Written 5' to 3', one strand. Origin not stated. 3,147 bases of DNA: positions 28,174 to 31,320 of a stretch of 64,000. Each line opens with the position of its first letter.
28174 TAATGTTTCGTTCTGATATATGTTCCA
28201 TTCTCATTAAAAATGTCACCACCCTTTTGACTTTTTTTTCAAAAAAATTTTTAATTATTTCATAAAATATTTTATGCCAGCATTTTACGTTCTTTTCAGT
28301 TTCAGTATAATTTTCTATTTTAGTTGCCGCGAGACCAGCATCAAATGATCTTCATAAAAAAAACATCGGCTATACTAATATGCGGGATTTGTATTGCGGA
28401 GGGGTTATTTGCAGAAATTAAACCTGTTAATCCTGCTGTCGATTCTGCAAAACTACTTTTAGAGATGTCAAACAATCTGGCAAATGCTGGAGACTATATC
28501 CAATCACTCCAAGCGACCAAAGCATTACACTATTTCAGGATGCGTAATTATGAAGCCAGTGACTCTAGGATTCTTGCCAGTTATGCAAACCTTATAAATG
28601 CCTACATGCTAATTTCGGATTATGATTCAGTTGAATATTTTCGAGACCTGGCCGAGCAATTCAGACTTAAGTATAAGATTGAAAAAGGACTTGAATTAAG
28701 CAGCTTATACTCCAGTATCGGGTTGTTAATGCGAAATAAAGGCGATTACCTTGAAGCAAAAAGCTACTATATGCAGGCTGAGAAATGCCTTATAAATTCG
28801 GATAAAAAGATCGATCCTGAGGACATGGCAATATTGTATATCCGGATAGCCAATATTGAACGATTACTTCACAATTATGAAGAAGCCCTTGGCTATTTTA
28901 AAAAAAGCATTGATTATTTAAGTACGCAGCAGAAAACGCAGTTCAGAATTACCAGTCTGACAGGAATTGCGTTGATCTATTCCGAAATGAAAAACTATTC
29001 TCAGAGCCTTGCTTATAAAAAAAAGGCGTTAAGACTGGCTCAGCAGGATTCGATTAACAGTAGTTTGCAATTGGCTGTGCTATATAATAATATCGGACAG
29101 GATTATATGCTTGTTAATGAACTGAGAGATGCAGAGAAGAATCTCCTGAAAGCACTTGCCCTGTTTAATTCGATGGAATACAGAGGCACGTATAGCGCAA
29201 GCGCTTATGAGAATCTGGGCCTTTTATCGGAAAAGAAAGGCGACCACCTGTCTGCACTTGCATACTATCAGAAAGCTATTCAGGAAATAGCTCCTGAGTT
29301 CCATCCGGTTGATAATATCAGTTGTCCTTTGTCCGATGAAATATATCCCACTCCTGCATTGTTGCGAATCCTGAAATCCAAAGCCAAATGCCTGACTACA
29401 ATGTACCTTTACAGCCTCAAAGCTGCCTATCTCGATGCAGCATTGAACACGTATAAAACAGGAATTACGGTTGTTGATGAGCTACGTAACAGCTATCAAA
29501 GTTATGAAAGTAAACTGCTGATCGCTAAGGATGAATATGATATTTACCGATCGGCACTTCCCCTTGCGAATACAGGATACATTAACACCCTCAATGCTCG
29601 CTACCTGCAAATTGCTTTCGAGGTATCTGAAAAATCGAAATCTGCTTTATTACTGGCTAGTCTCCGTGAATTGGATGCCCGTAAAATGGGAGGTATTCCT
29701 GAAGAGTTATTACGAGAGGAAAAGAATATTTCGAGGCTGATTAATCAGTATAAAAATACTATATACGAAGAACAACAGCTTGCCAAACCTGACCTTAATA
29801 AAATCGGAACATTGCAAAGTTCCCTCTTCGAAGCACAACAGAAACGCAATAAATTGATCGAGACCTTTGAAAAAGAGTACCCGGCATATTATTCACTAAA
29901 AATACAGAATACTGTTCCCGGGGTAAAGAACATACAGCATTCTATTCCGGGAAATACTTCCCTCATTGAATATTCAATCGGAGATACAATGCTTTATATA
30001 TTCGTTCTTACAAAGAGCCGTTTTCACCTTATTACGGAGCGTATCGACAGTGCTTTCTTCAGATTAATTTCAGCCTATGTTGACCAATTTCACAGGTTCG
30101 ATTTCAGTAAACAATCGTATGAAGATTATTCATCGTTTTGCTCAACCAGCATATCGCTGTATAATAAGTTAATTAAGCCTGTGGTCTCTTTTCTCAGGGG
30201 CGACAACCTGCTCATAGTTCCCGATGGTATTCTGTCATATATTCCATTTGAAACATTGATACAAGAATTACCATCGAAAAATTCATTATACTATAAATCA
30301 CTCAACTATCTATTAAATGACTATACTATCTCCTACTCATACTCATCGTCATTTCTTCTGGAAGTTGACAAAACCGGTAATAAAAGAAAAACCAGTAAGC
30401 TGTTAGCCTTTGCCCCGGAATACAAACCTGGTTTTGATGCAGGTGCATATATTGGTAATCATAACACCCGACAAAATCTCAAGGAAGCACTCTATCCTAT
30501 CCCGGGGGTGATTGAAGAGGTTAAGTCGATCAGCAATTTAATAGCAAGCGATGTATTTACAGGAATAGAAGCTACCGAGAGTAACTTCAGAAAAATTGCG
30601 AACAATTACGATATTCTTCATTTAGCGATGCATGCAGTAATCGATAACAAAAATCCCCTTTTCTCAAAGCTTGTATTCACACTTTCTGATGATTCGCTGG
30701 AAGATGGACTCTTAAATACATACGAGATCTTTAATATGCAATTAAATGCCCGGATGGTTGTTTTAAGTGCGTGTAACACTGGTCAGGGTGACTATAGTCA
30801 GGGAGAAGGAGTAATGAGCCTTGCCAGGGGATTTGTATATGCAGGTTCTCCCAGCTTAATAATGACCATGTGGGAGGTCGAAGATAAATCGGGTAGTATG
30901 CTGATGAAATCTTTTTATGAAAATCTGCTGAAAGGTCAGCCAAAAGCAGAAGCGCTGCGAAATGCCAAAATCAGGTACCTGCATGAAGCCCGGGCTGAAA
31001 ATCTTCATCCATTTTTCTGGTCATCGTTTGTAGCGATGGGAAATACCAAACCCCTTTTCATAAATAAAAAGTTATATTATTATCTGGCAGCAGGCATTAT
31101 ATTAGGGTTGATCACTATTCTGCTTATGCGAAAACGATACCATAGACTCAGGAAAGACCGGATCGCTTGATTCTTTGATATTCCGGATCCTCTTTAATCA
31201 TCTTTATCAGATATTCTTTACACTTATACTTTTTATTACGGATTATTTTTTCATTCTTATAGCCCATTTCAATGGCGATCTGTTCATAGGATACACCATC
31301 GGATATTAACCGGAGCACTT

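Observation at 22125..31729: Candidate undescribed peptide-signal / CHAT-protease / ECF-sigma module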

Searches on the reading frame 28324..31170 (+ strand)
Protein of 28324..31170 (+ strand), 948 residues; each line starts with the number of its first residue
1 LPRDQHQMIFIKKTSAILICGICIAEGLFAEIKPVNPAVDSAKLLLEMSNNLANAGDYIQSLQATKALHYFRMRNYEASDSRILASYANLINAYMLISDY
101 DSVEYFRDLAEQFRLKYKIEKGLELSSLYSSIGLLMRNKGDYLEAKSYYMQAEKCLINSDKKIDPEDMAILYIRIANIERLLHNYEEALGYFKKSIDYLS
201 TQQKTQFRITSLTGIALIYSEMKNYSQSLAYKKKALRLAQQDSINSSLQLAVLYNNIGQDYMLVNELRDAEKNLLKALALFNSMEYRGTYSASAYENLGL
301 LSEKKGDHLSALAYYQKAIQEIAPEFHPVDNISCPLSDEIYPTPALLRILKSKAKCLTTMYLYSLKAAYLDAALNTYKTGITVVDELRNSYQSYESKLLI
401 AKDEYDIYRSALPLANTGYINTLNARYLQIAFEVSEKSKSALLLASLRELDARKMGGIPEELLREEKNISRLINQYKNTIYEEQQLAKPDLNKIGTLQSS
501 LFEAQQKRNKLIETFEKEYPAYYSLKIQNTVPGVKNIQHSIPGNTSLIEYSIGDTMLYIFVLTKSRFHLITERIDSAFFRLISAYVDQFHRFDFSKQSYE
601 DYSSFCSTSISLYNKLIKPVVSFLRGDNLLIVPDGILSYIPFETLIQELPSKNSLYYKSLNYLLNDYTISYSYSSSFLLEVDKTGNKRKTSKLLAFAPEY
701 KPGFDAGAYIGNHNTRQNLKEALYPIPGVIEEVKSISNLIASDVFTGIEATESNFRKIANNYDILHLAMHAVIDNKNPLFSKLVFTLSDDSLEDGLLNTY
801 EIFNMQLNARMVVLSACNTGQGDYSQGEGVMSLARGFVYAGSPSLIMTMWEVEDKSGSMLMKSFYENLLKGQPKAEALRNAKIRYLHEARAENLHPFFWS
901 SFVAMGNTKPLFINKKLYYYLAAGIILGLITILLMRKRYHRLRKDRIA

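Call 3: search_protein_families(library=pfam, proteins=[window:28324-31170:+], max_evalue=0.01)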
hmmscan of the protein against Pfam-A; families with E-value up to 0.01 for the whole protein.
window:28324-31170:+ (948 aa): 9 families
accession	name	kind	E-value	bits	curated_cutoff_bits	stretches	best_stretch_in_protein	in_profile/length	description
PF12770.12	CHAT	-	1.2e-63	215.7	24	1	612-907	7-289/289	CHAT domain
PF13424.12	TPR_12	-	9.2e-18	64.7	30.1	2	167-241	1-77/77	Tetratricopeptide repeat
PF00515.34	TPR_1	-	5.9e-13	48.5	27.8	1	292-320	1-29/34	Tetratricopeptide repeat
PF07719.23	TPR_2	-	3.4e-12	45.9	27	0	292-320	1-29/34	Tetratricopeptide repeat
PF13181.12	TPR_8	-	1.9e-08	34.3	25.7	0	292-320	1-29/34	Tetratricopeptide repeat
PF13374.12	TPR_10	-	4e-06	27.1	27.5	0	209-240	2-33/42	Tetratricopeptide repeat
PF13432.12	TPR_16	-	6.5e-05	23.7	32.7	1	258-321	4-60/65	Tetratricopeptide repeat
PF17874.7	TPR_MalT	-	0.00081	19.2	45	0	216-321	8-109/336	MalT-like TPR region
PF12862.13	ANAPC5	-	0.0069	16.9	23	1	183-252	12-81/91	Anaphase-promoting complex subunit 5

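Call 4: search_protein_families(library=ncbifam, proteins=[window:28324-31170:+], max_evalue=0.01)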
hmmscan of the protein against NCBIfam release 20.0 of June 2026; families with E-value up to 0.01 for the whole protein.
window:28324-31170:+ (948 aa): 2 families
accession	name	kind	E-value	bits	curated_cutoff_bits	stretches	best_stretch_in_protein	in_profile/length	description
NF002725.1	PRK02603.1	equivalog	1e-05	25.6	143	0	184-277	50-139/173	photosystem I assembly protein Ycf3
NF040586.1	FxSxx_TPR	equivalog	0.00037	19.1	300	0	138-325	397-589/830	FxSxx-COOH system tetratricopeptide repeat protein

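Call 71: search_solved_structures(query=window:28324-31170:+, max_evalue=0.01)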
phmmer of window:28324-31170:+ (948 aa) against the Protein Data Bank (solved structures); distinct sequences matched with E-value up to 0.01: 17.
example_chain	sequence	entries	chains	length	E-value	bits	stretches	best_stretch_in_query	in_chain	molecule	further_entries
9qhb_A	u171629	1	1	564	9.6e-18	67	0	291-320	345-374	Engineered tetratricopeptide repeat protein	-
9qhc_A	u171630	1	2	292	1.2e-11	46.8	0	291-320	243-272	Engineered tetratricopeptide repeat protein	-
9gzg_A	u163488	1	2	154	4.3e-10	41.7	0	291-322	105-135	Engineered CTPR protein with glutamic acids for conductivity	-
7obi_A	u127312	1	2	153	1e-08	37.1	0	291-322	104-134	CTPR-rv4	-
8bu0_A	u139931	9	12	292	1.5e-07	33.3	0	291-320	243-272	Consensus tetratricopeptide repeat protein | Crystal structure of an 8-repeat consensus TPR superhelix with Zinc. | Monomer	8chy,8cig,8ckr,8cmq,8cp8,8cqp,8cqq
5o01_A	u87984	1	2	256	1e-05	27.2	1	127-329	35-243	BKLC (bacterial kinesin-light chain-like)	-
8ch0_A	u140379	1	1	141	2.8e-05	25.7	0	291-320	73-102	Consensus tetratricopeptide repeat protein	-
5o09_1C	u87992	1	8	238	3.5e-05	25.5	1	127-316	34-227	Bacterial kinesin light chain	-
2fo7_A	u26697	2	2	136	8.1e-05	24.2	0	291-320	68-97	SYNTHETIC CONSENSUS TPR PROTEIN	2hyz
1na0_A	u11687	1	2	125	0.00059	21.4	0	291-320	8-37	designed protein CTPR3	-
2wqh_A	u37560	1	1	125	0.0011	20.5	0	291-320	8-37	CTPR3Y3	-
3kd7_A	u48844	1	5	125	0.0015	20.1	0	291-320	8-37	CTPR390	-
2avp_A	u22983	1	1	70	0.0019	19.7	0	291-320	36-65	synthetic consensus TPR protein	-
1na3_A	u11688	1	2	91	0.0042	18.6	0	291-320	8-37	designed protein CTPR2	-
6vfi_B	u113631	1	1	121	0.0058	18.1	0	286-320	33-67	O43_dn18B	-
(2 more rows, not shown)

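Call 76: find_homologous_proteins(query=window:28345-31170:+, max_evalue=1e-20)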
Query window:28345-31170:+ (941 aa): 45 proteins with E <= 1e-20 among 8000 candidates.
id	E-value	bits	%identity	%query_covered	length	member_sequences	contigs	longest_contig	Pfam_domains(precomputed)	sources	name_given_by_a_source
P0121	2.5e-245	835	46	94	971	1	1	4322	PF13424.13,PF12770.13,PF07719.24,PF13374.13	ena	-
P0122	1.3e-240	819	45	95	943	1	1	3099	PF17874.8,PF00515.35,PF13424.13,PF12770.13,PF13181.13,PF07719.24,PF13374.13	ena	-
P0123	6.7e-236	804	45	97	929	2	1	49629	PF17874.8,PF00515.35,PF13424.13,PF12770.13,PF07719.24,PF13374.13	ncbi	-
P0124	8.6e-235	800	44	97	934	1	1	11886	PF00515.35,PF13424.13,PF12770.13,PF13181.13,PF07719.24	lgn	-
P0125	4.0e-222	758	44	94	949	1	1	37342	PF17874.8,PF00515.35,PF13424.13,PF13176.13,PF24885.2,PF12770.13,PF13181.13,PF07719.24,PF13374.13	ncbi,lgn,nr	ncbi:MAG: CHAT domain-containing protein [Bacteroidales bacterium]|nr:CHAT domain-containing protein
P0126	9.1e-220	750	43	94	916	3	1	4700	PF00515.35,PF13424.13,PF24885.2,PF12770.13,PF07719.24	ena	-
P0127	3.1e-133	464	35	87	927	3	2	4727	PF13414.13,PF00515.35,PF13424.13,PF13176.13,PF24885.2,PF13432.13,PF12770.13,PF13181.13,PF07719.24,PF13374.13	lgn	-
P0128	6.4e-116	407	31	94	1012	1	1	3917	PF13431.13,PF08631.17,PF00515.35,PF13424.13,PF13176.13,PF24885.2,PF12770.13,PF13181.13,PF07719.24,PF13374.13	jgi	jgi:CHAT domain-containing protein/Tfp pilus assembly protein PilF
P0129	5.0e-108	381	32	87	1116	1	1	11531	PF13414.13,PF17874.8,PF00515.35,PF13424.13,PF13176.13,PF24885.2,PF13432.13,PF12770.13,PF13181.13,PF07719.24,PF13374.13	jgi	jgi:CHAT domain-containing protein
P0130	2.4e-75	273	28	80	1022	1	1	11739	PF13431.13,PF13414.13,PF13176.13,PF24885.2,PF13428.13,PF12770.13,PF13374.13,PF14559.13,PF08631.17,PF13371.13,PF17874.8,PF00515.35,PF13424.13,PF21033.5,PF13432.13,PF13181.13,PF07719.24,PF13174.13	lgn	-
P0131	4.9e-65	238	26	91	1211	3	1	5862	PF13414.13,PF13176.13,PF24885.2,PF13428.13,PF12770.13,PF13374.13,PF17874.8,PF00515.35,PF13424.13,PF21033.5,PF13432.13,PF13181.13,PF07719.24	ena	-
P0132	2.1e-62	230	28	91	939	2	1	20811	PF13424.13,PF12770.13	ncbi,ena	-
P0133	4.1e-60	222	26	84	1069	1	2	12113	PF00515.35,PF13424.13,PF13176.13,PF24885.2,PF12770.13,PF13181.13,PF07719.24,PF13374.13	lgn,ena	-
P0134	6.7e-57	212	27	77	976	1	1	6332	PF13431.13,PF09986.16,PF13176.13,PF12770.13,PF13374.13,PF14559.13,PF17874.8,PF00515.35,PF13424.13,PF13181.13,PF07719.24,PF13174.13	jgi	-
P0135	6.9e-56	208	26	95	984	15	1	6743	PF10602.16,PF12862.14,PF13414.13,PF21325.4,PF13176.13,PF24885.2,PF13428.13,PF12770.13,PF13374.13,PF14559.13,PF10516.16,PF17874.8,PF00515.35,PF12895.14,PF13424.13,PF28559.1,PF14938.13,PF13432.13,PF13181.13,PF07719.24,PF13174.13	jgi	jgi:CHAT domain-containing protein/tetratricopeptide (TPR) repeat protein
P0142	3.5e-33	133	25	59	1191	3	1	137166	PF17874.8,PF00515.35,PF13424.13,PF13176.13,PF14938.13,PF13428.13,PF12770.13,PF13181.13,PF07719.24,PF13374.13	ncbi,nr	ncbi:MAG TPA: CHAT domain-containing protein [Pyrinomonadaceae bacterium]|nr:CHAT domain-containing 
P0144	1.7e-32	131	28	44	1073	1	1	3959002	PF12770.13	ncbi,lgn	-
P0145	2.2e-32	130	27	40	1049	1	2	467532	PF13431.13,PF13176.13,PF24885.2,PF13428.13,PF12770.13,PF13374.13,PF14559.13,PF17874.8,PF00515.35,PF13424.13,PF13432.13,PF13181.13,PF07719.24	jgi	jgi:CHAT domain-containing protein/Tfp pilus assembly protein PilF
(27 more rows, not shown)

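Call 84: search_protein_families(library=padloc, proteins=[window:28345-31170:+], max_evalue=0.001)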
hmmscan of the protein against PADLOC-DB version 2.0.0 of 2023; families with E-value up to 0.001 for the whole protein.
window:28345-31170:+ (941 aa): 1 family
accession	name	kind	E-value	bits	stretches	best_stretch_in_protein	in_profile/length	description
PDLC01169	TPR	-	6.9e-09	33.5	1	108-247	99-221/252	TPR repeats containing protein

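Call 88: predict_structure(alignment_id=A7)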
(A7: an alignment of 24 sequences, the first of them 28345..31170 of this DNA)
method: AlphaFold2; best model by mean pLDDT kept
length: 941 residues; sequences in the alignment: 24
mean_pLDDT: 86.0   pTM: 0.83
mean pLDDT of the five models: 86.0, 85.2, 84.2, 83.8, 82.5
residues with pLDDT >= 90: 493; 70-90: 362; 50-70: 39; < 50: 47
segments of 3 or more residues with pLDDT < 50: 1-29, 697-714
pLDDT, mean of each block of 10 residues (from residue 1): 37 35 37 81 84 93 92 92 92 89 92 87 94 92 92 82 94 94 95 76 94 96 96 81 94 97 98 90 94 97 97 90 91 89 96 94 96 91 81 82 93 93 92 75 77 88 88 84 89 91 87 82 84 91 92 95 95 93 76 89 96 95 92 94 79 93 91 70 82 58 38 63 92 93 90 92 81 83 74 83 87 64 77 88 84 95 94 96 89 92 81 84 93 88 76
secondary structure, 60 per line:
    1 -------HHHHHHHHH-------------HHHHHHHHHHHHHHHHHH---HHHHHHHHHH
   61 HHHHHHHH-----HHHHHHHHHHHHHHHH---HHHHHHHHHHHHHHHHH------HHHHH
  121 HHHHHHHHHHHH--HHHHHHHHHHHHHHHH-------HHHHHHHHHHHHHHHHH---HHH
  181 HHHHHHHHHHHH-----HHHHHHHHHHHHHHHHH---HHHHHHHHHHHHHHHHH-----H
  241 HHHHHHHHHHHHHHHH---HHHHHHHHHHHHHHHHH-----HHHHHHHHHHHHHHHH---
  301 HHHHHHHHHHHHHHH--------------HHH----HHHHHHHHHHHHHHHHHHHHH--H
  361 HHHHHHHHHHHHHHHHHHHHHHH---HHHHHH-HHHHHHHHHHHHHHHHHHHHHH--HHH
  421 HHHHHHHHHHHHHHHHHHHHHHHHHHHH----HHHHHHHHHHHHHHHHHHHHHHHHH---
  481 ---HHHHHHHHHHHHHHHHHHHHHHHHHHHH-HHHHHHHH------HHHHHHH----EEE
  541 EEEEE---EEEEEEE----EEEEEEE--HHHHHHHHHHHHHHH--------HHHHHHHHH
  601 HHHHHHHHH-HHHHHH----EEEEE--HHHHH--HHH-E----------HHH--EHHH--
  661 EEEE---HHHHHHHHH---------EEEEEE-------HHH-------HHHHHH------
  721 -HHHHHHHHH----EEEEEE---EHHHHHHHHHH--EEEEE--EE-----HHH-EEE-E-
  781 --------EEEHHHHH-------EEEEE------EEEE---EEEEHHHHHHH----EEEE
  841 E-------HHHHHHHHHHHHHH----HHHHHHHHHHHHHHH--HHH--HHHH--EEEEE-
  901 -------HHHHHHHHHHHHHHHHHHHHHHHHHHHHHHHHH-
elements in order (helices of 4 or more, strands of 3 or more residues): H8-16 H30-47 H51-68 H74-89 H93-109 H116-132 H135-150 H158-174 H178-192 H198-214 H218-234 H240-256 H260-276 H282-297 H301-315 H337-357 H360-383 H387-392 H394-415 H418-448 H453-477 H484-511 H513-520 H527-533 E538-545 E549-555 E560-566 H569-583 H592-609 H611-616 E621-625 H628-632 E661-664 H668-676 E686-691 H709-714 H722-730 E735-740 H745-754 E757-761 E775-777 E789-791 H792-796 E804-808 E815-818 E822-825 H826-832 E837-841 H849-862 H867-881 H889-892 E895-899 H908-940

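Call 90: fold_search(model_id=the predicted structure, library=pdb)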
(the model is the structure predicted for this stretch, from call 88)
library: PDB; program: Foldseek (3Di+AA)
matches with E <= 10: 1656; with E <= 0.001: 393
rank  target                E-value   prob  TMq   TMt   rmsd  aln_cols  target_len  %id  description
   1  9hn0_B                1.2e-16  1.00  0.33  0.21  17.0      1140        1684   11  Cryo-EM structure of human separase bound to SCC1 (310-550 aa) (released 2025-09-03)
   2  7y84_C                4.0e-16  1.00  0.37  0.50  13.1       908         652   13  CryoEM structure of type III-E CRISPR Craspase gRAMP-crRNA in complex with TPR-CHAT protease (released 2022-12-14)
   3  9hn5_A                4.3e-16  1.00  0.33  0.23  16.4      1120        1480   10  Cryo-EM structure of human separase bound to phosphorylated SCC1 (100-320 aa) (released 2025-09-03)
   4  9hm7                  1.0e-15  1.00  0.31  0.24  18.2      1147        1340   11  Cryo-EM structure of apo human separase with the mutation C2029S (released 2025-09-03)
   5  8rot_A                1.5e-15  1.00  0.27  0.28  26.8      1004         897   11  Cryo-EM structure of the transmembrane anti-sigma factor DdvA (released 2024-11-06)
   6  9hn4_B                1.7e-15  1.00  0.33  0.23  16.5      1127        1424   11  Cryo-EM structure of human separase bound to phosphorylated SCC1 (310-550 aa) (released 2025-09-03)
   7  9hma                  1.8e-15  1.00  0.30  0.22  18.3      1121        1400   11  Cryo-EM structure of apo human separase (released 2025-09-03)
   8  8eey_B                1.9e-15  1.00  0.38  0.46  14.7       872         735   13  Cas7-11 in complex with DR-mismatched target RNA, Csx29 and Csx30 (released 2022-11-16)
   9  8rw5                  3.7e-15  1.00  0.24  0.25  28.8      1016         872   11  Symmetry expansion of dimeric transmembrane anti-sigma factor DdvA (released 2024-11-06)
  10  7nj1_A                1.7e-14  1.00  0.31  0.22  17.0      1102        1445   11  CryoEM structure of the human Separase-Securin complex (released 2021-08-04)
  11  9hvy                  2.4e-14  1.00  0.30  0.22  18.6      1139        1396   10  Cryo-EM structure of human separase-SCC1 (1-631) fusion protein (released 2026-01-14)
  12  7y9x_B                3.5e-14  1.00  0.31  0.39  16.3       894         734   13  Structure of the Cas7-11-Csx29-guide RNA complex (released 2022-11-09)
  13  7y83_D                4.1e-14  1.00  0.42  0.57  11.1       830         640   13  CryoEM structure of type III-E CRISPR Craspase gRAMP-crRNA in complex with TPR-CHAT protease bound to non-self RNA tar (released 2022-12-14)
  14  7y8t_B                4.3e-14  1.00  0.42  0.54  12.0       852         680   13  Structure of Cas7-11-crRNA in complex with TPR-CHAT (released 2023-06-28)
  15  8eex_B                4.3e-14  1.00  0.39  0.48  13.7       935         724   12  Cas7-11 in complex with Csx29 (released 2022-11-16)
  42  4gyo_B                6.4e-08  1.00  0.27  0.65   9.4       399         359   15  Crystal Structure of Rap Protein Complexed with Competence and Sporulation Factor (released 2013-04-03)
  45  4gyo_A                1.1e-07  1.00  0.27  0.65   9.5       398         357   15  Crystal Structure of Rap Protein Complexed with Competence and Sporulation Factor (released 2013-04-03)
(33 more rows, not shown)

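Call 99: find_encoding_contigs(protein=P0144, flank=6000, max_places=1)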
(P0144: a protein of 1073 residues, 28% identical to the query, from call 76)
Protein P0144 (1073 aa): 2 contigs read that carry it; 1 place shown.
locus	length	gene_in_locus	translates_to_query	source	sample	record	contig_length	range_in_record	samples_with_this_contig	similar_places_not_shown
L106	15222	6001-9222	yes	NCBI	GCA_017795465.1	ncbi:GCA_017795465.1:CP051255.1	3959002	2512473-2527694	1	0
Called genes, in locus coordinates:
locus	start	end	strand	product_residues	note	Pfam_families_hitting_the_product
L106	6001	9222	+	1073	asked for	PF12770:CHAT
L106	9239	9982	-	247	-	PF07719:TPR_2 (faint), PF00515:TPR_1 (faint)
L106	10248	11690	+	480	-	PF00578:AhpC-TSA, PF08534:Redoxin, PF13905:Thioredoxin_8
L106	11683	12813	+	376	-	PF00933:Glyco_hydro_3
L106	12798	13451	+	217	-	PF01966:HD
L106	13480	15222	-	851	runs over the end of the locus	PF13287:Fn3_assoc (weak), PF13290:CHB_HEX_C_1, PF08757:CotH, PF18998:Flg_new_2 (weak), PF00932:LTD, PF18962:Por_Secre_tail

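Call 100: find_encoding_contigs(protein=P0145, flank=6000, max_places=1)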
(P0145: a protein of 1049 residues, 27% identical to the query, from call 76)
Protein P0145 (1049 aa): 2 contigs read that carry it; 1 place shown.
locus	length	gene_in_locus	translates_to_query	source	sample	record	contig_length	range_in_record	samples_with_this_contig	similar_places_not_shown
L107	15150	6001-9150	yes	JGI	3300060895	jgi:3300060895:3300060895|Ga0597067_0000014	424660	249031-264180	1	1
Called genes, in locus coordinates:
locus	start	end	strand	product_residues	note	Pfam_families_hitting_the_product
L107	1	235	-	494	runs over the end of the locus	PF02055:Glyco_hydro_30, PF17189:Glyco_hydro_30C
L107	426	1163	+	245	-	PF06452:CBM9_1, PF16011:CBM9_2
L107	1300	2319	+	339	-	-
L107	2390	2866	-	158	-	PF12158:DUF3592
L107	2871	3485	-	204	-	-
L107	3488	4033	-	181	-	-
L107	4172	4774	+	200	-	-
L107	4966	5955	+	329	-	-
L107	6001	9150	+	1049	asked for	PF17874:TPR_MalT, PF13424:TPR_12, PF24885:TPR_NPHP3, PF13424:TPR_12, PF13374:TPR_10, PF13424:TPR_12, PF13374:TPR_10, PF13424:TPR_12, +17 more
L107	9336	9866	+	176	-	-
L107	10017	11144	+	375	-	-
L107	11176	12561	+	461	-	-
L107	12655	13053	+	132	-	-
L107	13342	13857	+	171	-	-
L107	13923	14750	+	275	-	PF03781:FGE-sulfatase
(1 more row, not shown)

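Call 101: find_encoding_contigs(protein=P0142, flank=6000, max_places=1)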
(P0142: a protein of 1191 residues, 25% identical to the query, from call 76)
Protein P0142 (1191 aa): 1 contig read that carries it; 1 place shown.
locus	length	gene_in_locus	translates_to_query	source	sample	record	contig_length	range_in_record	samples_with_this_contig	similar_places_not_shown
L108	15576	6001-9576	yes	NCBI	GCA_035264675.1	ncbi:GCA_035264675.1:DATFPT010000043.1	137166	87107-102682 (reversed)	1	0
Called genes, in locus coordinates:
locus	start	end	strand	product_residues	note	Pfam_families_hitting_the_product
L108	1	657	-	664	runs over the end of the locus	PF02368:Big_2, PF08309:LVIVD (faint), PF09826:Beta_propel (faint)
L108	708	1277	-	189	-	PF07638:Sigma70_ECF, PF04545:Sigma70_r4 (faint), PF08281:Sigma70_r4_2 (faint)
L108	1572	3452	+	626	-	PF00069:Pkinase, PF07714:PK_Tyr_Ser-Thr, PF01636:APH (faint), PF03109:ABC1 (weak)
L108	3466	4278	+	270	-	PF14326:DUF4384 (weak)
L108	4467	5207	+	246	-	PF12770:CHAT (weak)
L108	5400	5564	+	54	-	-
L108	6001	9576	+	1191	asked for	PF14938:SNAP (faint), PF07719:TPR_2 (faint), PF13176:TPR_7 (faint), PF13428:TPR_14 (faint), PF17874:TPR_MalT (faint), PF00515:TPR_1 (faint), PF13424:TPR_12, PF12770:CHAT, +2 more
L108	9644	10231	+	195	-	-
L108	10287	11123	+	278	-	-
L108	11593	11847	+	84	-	-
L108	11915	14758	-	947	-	PF00069:Pkinase, PF01636:APH (faint), PF07714:PK_Tyr_Ser-Thr, PF14531:Kinase-like (weak), PF26549:Tricorn_N (weak), PF26550:Tricorn_2nd (weak), PF07676:PD40 (weak), PF26549:Tricorn_N, +3 more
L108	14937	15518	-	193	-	PF07638:Sigma70_ECF, PF08281:Sigma70_r4_2 (weak), PF04545:Sigma70_r4 (weak)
